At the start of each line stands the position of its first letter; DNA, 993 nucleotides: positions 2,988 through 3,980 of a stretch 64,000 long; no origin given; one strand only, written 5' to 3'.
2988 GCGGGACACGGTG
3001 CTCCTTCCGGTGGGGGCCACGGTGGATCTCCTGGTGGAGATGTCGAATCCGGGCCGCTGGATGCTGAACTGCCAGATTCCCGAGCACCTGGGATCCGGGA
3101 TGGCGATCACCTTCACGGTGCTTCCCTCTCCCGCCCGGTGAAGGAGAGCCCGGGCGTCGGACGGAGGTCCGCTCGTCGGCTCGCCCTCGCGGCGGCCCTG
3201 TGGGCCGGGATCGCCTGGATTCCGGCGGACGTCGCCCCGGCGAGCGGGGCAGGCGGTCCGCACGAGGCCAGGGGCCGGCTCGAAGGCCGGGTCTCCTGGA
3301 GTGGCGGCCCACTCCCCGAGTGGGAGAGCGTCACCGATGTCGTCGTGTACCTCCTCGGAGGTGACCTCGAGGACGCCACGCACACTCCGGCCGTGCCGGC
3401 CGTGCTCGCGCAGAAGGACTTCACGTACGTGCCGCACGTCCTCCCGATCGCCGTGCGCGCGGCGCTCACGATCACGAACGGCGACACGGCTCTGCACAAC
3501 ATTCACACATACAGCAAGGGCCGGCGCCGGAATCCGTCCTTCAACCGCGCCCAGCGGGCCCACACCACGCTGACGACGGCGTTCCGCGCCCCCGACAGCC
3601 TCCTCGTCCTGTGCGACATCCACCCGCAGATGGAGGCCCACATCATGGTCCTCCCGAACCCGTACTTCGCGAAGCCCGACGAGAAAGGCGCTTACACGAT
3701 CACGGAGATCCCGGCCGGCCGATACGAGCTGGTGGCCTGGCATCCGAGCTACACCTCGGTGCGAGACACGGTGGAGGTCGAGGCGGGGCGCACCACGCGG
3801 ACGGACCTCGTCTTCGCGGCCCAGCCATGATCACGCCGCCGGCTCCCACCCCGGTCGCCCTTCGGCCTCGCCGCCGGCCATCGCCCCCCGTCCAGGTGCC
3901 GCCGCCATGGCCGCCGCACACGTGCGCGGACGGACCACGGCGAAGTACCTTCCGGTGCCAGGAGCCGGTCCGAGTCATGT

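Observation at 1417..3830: Multicopper oxidase with degenerate trinuclear-cluster ligands, translationally coupled to a blue-copper protein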

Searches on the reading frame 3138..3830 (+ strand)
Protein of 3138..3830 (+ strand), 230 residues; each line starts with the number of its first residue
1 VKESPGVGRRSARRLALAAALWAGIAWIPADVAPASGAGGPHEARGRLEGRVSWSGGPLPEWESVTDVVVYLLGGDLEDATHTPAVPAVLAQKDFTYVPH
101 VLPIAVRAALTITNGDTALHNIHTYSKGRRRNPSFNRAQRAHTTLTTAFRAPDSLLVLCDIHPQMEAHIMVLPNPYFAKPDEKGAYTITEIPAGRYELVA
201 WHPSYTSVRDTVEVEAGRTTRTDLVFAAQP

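Call 3: search_protein_families(library=pfam, proteins=[window:3138-3830:+], max_evalue=0.01)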
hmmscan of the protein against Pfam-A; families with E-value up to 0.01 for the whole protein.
window:3138-3830:+ (230 aa): 5 families
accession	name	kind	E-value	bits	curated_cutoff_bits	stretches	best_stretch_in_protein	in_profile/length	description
PF13620.12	CarboxypepD_reg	-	1.7e-08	35.1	32.3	1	167-225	17-80/82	Carboxypeptidase regulatory-like domain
PF14686.12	fn3_3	-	3.6e-07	30.3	24.4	1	176-221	27-74/75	Polysaccharide lyase family 4, domain II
PF13715.12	CarbopepD_reg_2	-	8e-05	23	32.2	1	170-224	20-74/88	CarboxypepD_reg-like domain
PF08308.17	PEGA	-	0.0016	18.7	20.8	1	187-226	28-67/71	PEGA domain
PF21176.3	RecR_HhH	-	0.0074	16.5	27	0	5-17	12-24/45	RecR, helix-hairpin-helix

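Call 7: search_protein_families(library=ncbifam, proteins=[window:3138-3830:+], max_evalue=1)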
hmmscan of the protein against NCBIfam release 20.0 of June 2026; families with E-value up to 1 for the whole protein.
window:3138-3830:+ (230 aa): 1 family
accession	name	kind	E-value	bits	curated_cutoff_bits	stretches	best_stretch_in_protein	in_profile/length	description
NF052345.1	S_layer_anammox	exception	0.0015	16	1400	1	181-228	1346-1393/1596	Kustd1514 family S-layer glycoprotein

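Call 17: search_solved_structures(query=window:3138-3830:+, max_evalue=10, show_alignments=3)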
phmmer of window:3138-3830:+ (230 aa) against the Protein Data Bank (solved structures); distinct sequences matched with E-value up to 10: 2.
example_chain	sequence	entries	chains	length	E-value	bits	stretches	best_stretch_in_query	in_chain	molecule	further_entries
5c16_A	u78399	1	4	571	0.11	15.2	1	146-217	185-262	Myotubularin-related protein 1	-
9gbc_A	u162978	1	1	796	2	11.1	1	178-229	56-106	TonB-linked outer membrane receptor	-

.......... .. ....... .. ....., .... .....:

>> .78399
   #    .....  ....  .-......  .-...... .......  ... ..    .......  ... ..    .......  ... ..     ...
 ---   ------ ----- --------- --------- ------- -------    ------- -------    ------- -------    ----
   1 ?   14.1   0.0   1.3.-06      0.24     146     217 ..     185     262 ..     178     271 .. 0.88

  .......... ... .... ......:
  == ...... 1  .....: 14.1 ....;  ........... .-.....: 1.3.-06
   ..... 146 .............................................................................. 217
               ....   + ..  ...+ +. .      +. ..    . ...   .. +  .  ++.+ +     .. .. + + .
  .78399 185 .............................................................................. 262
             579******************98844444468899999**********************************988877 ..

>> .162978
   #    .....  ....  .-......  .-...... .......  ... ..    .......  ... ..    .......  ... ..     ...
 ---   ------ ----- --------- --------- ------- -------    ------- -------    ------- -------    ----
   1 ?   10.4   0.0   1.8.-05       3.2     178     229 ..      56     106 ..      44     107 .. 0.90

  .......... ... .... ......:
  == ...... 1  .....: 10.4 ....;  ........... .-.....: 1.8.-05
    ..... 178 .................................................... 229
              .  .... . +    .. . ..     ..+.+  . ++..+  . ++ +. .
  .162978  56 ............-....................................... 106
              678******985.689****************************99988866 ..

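Call 18: find_homologous_proteins(query=window:3138-3830:+, max_evalue=0.001)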
Query window:3138-3830:+ (230 aa): 22 proteins with E <= 0.001 among 7413 candidates.
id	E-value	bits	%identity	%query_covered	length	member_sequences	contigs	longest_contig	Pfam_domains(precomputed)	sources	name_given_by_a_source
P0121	5.2e-151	519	100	100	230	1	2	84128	PF14686.13,PF13620.13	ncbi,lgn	ncbi:MAG: carboxypeptidase regulatory-like domain-containing protein [Gemmatimonadota bacterium]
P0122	2.0e-72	261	72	72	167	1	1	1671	PF13620.13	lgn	-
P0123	9.4e-66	240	55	93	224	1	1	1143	PF13620.13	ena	-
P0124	3.3e-53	199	48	81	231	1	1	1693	PF14686.13,PF13620.13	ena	-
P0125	7.3e-51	191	47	93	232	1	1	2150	PF13620.13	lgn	-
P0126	1.3e-49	187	43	94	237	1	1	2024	PF14686.13,PF13620.13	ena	-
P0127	5.6e-49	185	48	80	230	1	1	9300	PF13620.13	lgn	-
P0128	8.6e-49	184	50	81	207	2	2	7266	PF14686.13,PF13620.13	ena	-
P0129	2.8e-48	182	48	80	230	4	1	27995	PF14686.13,PF13620.13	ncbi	-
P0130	1.1e-46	177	49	80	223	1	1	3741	PF14686.13,PF13620.13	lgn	-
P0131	1.1e-45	174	48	79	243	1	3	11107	PF14686.13,PF13620.13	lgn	-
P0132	6.8e-44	168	47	79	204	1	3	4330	PF13620.13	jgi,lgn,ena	-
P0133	2.9e-43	166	38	100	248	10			PF14686.13,PF08308.18,PF13620.13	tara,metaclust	tara:strand:+ start:1278 stop:2024 length:747 start_codon:yes stop_codon:yes gene_type:complete|meta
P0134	1.1e-41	161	44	80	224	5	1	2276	PF14686.13,PF13620.13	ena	-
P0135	7.6e-34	135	54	53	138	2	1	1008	PF13620.13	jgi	jgi:hypothetical protein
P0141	1.8e-12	65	31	70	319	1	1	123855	-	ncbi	ncbi:MAG: cupredoxin domain-containing protein [Thermoanaerobaculia bacterium]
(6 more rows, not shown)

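Call 30: search_solved_structures(query=A1, max_evalue=10, show_alignments=3)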
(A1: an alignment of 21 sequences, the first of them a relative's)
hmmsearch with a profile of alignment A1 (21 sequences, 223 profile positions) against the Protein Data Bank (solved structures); distinct sequences matched with E-value up to 10: 67 (the best 60 are shown).
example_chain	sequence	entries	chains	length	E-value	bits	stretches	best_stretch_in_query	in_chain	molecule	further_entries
5fc9_A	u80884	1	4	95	6.5e-08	35.4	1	87-161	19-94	Blue (Type 1) copper domain protein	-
6hbe_A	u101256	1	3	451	3e-07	33.2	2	75-106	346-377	Copper-containing nitrite reductase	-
9c7v_B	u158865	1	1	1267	3.7e-07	32.9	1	159-207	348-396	BOS complex subunit NOMO2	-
9cck_A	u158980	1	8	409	7.5e-07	31.9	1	85-161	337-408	Copper-containing nitrite reductase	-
2ux6_A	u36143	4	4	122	0.00018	24.1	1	86-164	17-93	PSEUDOAZURIN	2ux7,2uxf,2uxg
1sfd_A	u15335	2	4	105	0.00018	24.1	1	76-161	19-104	Amicyanin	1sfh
1bxu_A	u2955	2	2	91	0.00022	23.8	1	86-161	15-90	PLASTOCYANIN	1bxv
1sf3_A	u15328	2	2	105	0.00024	23.7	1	76-161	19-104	Amicyanin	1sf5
4p5r_A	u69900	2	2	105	0.00055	22.5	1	76-161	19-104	Amicyanin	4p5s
1mda_A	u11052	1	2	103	0.00078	22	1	76-161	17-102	AMICYANIN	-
1aac_A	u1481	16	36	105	0.00081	22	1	76-161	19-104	AMICYANIN | PROTEIN (AMICYANIN)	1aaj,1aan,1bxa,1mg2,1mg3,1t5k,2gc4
2gb2_A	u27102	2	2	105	0.00082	22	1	76-161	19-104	Amicyanin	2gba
5u7n_A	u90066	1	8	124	0.001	21.6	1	85-162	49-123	Cytochrome c oxidase subunit 2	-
2qdv_A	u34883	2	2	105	0.001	21.6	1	76-161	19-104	Amicyanin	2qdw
1m9w_A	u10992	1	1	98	0.0017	20.9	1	85-161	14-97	plastocyanin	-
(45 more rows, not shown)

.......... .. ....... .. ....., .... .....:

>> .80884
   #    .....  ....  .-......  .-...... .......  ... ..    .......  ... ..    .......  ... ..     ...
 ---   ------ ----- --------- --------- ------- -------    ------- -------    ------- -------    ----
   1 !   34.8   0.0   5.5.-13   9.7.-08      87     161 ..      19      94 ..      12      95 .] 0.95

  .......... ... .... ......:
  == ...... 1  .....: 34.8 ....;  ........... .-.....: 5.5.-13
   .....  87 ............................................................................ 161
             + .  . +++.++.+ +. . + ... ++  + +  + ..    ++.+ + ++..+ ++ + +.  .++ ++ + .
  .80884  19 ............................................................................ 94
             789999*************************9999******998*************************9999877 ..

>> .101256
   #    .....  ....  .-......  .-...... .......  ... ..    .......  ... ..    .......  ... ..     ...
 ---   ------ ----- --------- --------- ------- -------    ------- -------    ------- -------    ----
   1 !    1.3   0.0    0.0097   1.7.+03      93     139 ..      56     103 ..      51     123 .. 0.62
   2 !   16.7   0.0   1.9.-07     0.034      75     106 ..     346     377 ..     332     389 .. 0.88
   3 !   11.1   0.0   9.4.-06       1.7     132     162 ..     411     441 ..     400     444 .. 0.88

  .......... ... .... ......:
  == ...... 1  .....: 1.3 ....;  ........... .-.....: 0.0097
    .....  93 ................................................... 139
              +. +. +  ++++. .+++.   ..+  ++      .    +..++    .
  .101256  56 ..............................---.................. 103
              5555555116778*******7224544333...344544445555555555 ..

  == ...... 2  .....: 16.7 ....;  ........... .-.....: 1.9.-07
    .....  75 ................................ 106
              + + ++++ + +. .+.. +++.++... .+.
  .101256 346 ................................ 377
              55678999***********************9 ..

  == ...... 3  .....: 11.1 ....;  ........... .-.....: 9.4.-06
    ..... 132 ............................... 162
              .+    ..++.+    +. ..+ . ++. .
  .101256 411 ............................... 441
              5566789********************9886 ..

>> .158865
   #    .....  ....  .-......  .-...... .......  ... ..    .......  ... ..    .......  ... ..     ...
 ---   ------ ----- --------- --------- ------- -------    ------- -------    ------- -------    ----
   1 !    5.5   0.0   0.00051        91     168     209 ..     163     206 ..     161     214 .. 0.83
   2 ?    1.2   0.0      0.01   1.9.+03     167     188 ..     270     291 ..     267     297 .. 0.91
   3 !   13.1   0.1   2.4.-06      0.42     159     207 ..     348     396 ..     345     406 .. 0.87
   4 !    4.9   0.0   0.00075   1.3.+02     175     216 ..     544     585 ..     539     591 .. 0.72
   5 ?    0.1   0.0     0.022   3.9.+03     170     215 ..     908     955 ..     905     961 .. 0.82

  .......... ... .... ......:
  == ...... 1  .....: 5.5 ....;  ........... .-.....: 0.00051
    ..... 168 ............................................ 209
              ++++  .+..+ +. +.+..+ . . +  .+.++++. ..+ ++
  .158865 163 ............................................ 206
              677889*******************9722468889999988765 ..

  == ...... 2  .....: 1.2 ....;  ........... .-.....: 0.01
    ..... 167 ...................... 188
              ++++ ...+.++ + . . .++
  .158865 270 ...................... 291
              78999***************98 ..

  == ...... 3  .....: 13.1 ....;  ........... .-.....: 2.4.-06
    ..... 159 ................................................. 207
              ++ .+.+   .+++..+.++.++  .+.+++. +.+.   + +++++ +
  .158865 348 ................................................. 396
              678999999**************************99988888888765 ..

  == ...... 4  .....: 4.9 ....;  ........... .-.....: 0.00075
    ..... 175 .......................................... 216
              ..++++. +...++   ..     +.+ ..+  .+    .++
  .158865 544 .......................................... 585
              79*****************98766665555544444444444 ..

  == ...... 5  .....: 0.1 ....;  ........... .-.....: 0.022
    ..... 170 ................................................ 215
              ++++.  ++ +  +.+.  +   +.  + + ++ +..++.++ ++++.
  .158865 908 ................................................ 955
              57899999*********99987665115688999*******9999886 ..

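Call 66: find_encoding_contigs(protein=P0129, flank=6000, max_places=1)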
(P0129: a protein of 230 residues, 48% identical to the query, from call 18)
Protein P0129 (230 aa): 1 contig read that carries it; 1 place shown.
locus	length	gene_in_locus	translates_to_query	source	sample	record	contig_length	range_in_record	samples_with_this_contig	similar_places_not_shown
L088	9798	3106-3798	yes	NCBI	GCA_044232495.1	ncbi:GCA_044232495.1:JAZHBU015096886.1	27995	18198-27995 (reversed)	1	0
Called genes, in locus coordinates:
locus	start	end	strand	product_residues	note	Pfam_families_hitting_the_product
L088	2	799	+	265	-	?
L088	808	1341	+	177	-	-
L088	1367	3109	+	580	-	PF07732:Cu-oxidase_3, PF00394:Cu-oxidase (weak), PF07731:Cu-oxidase_2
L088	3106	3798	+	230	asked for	PF13620:CarboxypepD_reg, PF14686:fn3_3 (weak)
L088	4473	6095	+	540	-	-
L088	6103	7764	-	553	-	PF02463:SMC_N, PF13476:AAA_23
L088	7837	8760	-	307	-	PF01513:NAD_kinase, PF20143:NAD_kinase_C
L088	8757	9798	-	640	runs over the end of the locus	PF13292:DXP_synthase_N, PF00456:Transketolase_N (faint), PF02779:Transket_pyr, PF02780:Transketolase_C, PF17147:PFOR_II (faint)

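Call 67: find_encoding_contigs(protein=P0131, flank=6000, max_places=1)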
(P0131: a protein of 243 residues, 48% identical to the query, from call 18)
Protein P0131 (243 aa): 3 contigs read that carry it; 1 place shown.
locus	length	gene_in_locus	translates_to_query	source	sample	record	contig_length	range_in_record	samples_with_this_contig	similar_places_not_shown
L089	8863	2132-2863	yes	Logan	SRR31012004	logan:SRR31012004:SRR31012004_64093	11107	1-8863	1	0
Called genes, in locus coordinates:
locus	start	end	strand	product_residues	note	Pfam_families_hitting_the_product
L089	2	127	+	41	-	?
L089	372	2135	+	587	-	PF07732:Cu-oxidase_3, PF00394:Cu-oxidase, PF07731:Cu-oxidase_2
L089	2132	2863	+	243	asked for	PF13620:CarboxypepD_reg (weak), PF14686:fn3_3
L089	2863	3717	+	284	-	PF13620:CarboxypepD_reg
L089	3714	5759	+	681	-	PF01654:Cyt_bd_oxida_I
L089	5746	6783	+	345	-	PF00034:Cytochrom_C (faint), PF13442:Cytochrome_CBB3 (faint)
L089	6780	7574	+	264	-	PF13442:Cytochrome_CBB3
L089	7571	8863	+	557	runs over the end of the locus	PF00034:Cytochrom_C (weak), PF13442:Cytochrome_CBB3, PF00034:Cytochrom_C, PF13442:Cytochrome_CBB3, PF09459:EB_dh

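Call 68: find_encoding_contigs(protein=P0128, flank=6000, max_places=1)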
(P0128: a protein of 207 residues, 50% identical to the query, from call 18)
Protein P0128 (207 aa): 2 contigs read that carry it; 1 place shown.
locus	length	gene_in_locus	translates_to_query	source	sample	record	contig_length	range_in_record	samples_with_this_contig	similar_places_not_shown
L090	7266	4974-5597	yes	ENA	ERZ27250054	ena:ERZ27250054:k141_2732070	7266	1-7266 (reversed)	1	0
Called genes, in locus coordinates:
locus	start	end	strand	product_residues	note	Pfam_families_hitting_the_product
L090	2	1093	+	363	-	?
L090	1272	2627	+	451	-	-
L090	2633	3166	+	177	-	-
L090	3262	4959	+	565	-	PF07732:Cu-oxidase_3, PF00394:Cu-oxidase (weak), PF07731:Cu-oxidase_2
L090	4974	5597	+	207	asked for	PF13620:CarboxypepD_reg, PF14686:fn3_3 (weak)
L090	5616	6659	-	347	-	PF24996:NANM (faint), PF25210:Kelch_FKB95 (faint), PF13964:Beta-prop_Calicin (faint), PF24981:Beta-prop_ATRN-LZTR1 (faint), PF24681:Kelch_KLHDC2_KLHL20_DRC7, PF01344:Kelch_1 (weak), PF13415:Beta-prop_FBX42 (faint)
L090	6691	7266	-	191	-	?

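Call 69: find_encoding_contigs(protein=P0127, flank=6000, max_places=1)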
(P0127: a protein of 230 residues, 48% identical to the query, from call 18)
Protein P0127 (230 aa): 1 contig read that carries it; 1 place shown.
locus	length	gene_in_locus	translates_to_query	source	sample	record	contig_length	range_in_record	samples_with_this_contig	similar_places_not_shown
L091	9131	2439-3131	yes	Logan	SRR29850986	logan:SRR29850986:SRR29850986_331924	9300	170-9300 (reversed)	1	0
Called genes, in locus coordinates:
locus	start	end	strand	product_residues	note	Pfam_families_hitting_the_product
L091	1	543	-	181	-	?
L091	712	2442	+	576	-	PF07732:Cu-oxidase_3, PF00394:Cu-oxidase, PF07731:Cu-oxidase_2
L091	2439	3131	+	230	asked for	PF13620:CarboxypepD_reg (weak)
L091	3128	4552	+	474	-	PF07635:PSCyt1 (weak), PF21783:YNCE (faint), PF24684:Vgb_lyase (faint), PF10282:Lactonase (weak), PF07676:PD40 (faint)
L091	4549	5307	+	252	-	PF13620:CarboxypepD_reg (weak), PF14686:fn3_3 (weak)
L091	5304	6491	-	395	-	-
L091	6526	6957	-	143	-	-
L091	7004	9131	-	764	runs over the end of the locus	?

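Call 71: find_encoding_contigs(protein=P0141, flank=7000, max_places=1)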
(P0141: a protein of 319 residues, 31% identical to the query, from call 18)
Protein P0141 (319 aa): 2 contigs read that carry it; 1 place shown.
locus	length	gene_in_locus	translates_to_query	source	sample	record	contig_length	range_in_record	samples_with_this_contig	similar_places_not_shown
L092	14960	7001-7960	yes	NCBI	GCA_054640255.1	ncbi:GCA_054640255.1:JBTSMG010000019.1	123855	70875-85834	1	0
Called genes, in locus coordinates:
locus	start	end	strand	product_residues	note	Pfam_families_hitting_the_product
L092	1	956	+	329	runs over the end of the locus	-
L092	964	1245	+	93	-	-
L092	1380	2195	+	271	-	PF13637:Ank_4 (faint), PF13857:Ank_5 (faint), PF24521:Ank_KRIT1 (faint), PF23745:ANK_LRRK2 (faint), PF12796:Ank_2, PF00023:Ank (weak), PF13606:Ank_3 (weak)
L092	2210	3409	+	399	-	PF00023:Ank (faint), PF12796:Ank_2 (weak), PF13606:Ank_3 (faint), PF12796:Ank_2, PF13857:Ank_5 (weak), PF13637:Ank_4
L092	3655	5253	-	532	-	PF02511:Thy1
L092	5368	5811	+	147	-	PF02082:Rrf2, PF12802:MarR_2 (faint), PF01047:MarR (faint), PF00392:GntR, PF22798:DUF5817_CT (weak)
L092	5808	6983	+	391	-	PF00266:Aminotran_5, PF01041:DegT_DnrJ_EryC1, PF01212:Beta_elim_lyase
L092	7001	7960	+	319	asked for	-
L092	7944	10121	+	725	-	PF17203:sCache_3_2 (faint), PF14827:dCache_3 (weak), PF00672:HAMP, PF00069:Pkinase, PF03109:ABC1 (weak), PF07714:PK_Tyr_Ser-Thr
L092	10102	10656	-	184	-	PF07879:PHB_acc_N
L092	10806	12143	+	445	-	-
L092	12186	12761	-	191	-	PF08207:EFP_N, PF01132:EFP, PF09285:Elong-fact-P_C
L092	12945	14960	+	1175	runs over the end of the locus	PF17757:UvrB_inter, PF02559:CarD_TRCF_RID, PF00270:DEAD, PF04851:ResIII (weak), PF00271:Helicase_C, PF03461:TRCF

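Call 72: search_protein_families(library=pfam, proteins=[L089:2863-3717:+, L089:3714-5759:+, L089:5746-6783:+, L089:6780-7574:+, L089:7571-8863:+, L091:3128-4552:+, L091:4549-5307:+, L088:4473-6095:+], max_evalue=0.01)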
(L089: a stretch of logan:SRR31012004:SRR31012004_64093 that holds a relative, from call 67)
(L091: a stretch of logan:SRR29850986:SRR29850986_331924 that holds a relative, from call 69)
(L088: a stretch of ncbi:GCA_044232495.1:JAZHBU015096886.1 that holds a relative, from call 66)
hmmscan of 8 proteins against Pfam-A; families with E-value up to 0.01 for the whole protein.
L089:2863-3717:+ (284 aa): 3 families
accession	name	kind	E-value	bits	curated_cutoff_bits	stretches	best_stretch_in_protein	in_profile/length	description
PF13620.12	CarboxypepD_reg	-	9.5e-09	35.9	32.3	1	223-281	17-80/82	Carboxypeptidase regulatory-like domain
PF14686.12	fn3_3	-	5.6e-05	23.3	24.4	1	232-275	27-72/75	Polysaccharide lyase family 4, domain II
PF09430.16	EMC7_beta-sandw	-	0.0054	17.4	26.6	0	227-261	14-50/122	ER membrane protein complex subunit 7, beta-sandwich domain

L089:3714-5759:+ (681 aa): 1 family
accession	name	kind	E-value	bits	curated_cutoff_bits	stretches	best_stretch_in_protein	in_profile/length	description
PF01654.22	Cyt_bd_oxida_I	-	1.6e-27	96.6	26.2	1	86-322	8-242/418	Cytochrome bd terminal oxidase subunit I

L089:5746-6783:+ (345 aa): 2 families
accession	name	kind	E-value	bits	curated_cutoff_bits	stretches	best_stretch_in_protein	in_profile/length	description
PF00034.26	Cytochrom_C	-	3.7e-12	47.8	21.3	1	211-260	4-49/90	Cytochrome c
PF13442.11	Cytochrome_CBB3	-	1.9e-05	25.4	27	0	61-123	4-35/68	Cytochrome C oxidase, cbb3-type, subunit III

L089:6780-7574:+ (264 aa): 2 families
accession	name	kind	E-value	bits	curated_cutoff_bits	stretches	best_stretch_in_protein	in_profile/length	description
PF13442.11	Cytochrome_CBB3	-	1.4e-08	35.4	27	1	159-247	3-65/68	Cytochrome C oxidase, cbb3-type, subunit III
PF00034.26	Cytochrom_C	-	0.00034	22.3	21.3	1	161-247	3-83/90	Cytochrome c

L089:7571-8863:+ (431 aa): 3 families
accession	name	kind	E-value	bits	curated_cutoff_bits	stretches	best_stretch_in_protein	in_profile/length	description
PF13442.11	Cytochrome_CBB3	-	4.3e-21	75.4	27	2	48-137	3-68/68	Cytochrome C oxidase, cbb3-type, subunit III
PF00034.26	Cytochrom_C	-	2.4e-19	70.8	21.3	2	172-264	2-89/90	Cytochrome c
PF09459.16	EB_dh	-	5e-06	27.2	33.3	1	294-424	2-125/236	Ethylbenzene dehydrogenase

L091:3128-4552:+ (474 aa): 11 families
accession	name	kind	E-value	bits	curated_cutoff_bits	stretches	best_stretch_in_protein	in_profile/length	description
PF10282.15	Lactonase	-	4.3e-12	46.4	21.7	2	309-412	149-264/344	Lactonase, 7-bladed beta-propeller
PF07635.16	PSCyt1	-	3.3e-06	28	22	1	42-86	1-45/59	Planctomycete cytochrome C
PF07676.18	PD40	-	2.3e-05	24.7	20.9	0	397-411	14-28/38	WD40-like Beta Propeller Repeat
PF24684.1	Vgb_lyase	-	2.3e-05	23.8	50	0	130-194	146-203/290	Virginiamycin B lyase family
PF21783.3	YNCE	-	2.4e-05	24.2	27.1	1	345-411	67-131/339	YNCE-like beta-propeller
PF02239.22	Cytochrom_D1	-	4.7e-05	22.5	25.5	0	371-412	16-56/368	Cytochrome D1 heme domain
PF08450.18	SGL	-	0.00034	20.7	26.3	0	355-403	141-195/246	SMP-30/Gluconolactonase/LRE-like region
PF16819.11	DUF5074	-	0.0013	18.3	27.2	0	129-202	149-215/353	Domain of unknown function (DUF5074)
PF25174.1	Beta-prop_THOC3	-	0.0026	17.3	305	0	310-385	54-125/272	THOC3 beta-propeller domain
PF13442.11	Cytochrome_CBB3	-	0.0038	17.9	27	1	30-115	2-67/68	Cytochrome C oxidase, cbb3-type, subunit III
PF00034.26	Cytochrom_C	-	0.0062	18.3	21.3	0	33-116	3-86/90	Cytochrome c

L091:4549-5307:+ (252 aa): 3 families
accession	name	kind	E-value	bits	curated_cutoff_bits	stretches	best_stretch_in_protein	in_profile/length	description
PF13620.12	CarboxypepD_reg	-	7.2e-08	33.1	32.3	1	198-248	29-80/82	Carboxypeptidase regulatory-like domain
PF14686.12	fn3_3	-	2e-06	27.9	24.4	1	199-243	27-73/75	Polysaccharide lyase family 4, domain II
PF13715.12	CarbopepD_reg_2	-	0.00084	19.8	32.2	0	197-247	24-74/88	CarboxypepD_reg-like domain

L088:4473-6095:+ (540 aa): 0 families
